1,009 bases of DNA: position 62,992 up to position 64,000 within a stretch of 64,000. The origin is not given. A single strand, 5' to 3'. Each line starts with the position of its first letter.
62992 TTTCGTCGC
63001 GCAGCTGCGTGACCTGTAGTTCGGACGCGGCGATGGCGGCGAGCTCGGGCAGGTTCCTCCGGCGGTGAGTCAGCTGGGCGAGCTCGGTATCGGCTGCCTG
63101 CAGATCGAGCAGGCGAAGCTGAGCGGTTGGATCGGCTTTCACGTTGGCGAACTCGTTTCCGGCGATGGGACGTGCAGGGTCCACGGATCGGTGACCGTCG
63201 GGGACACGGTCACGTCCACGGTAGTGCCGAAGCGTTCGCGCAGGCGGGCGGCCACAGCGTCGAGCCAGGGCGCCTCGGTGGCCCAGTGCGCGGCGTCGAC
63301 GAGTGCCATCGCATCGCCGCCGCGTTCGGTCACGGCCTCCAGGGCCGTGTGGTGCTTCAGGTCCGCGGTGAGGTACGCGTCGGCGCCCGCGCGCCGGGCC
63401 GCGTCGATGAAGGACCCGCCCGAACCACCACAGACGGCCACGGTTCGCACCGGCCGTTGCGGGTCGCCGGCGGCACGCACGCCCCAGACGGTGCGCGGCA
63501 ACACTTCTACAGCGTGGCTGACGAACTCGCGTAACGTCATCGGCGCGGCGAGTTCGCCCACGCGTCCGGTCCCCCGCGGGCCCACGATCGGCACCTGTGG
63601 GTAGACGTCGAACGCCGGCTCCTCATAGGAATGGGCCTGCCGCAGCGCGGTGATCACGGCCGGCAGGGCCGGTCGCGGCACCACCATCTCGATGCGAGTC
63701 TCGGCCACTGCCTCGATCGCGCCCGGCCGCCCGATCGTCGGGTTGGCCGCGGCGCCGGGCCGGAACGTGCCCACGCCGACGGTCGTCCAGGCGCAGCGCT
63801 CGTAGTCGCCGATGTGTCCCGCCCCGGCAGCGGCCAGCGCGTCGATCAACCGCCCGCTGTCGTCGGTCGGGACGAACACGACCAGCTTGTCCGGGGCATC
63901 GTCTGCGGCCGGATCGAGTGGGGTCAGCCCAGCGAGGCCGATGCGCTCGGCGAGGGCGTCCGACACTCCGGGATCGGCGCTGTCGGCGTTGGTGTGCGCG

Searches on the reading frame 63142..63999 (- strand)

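Call 55: search_protein_families(library=pfam, proteins=[window:63142-63999:-], max_evalue=0.00001)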
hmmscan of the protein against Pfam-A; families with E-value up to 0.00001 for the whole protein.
window:63142-63999:- (286 aa): 1 family
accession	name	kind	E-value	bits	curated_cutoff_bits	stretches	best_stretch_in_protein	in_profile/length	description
PF01784.24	DUF34_NIF3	-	6.5e-39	134.5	23.4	1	1-272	98-256/256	Duf34/NIF3 (NGG1p interacting factor 3)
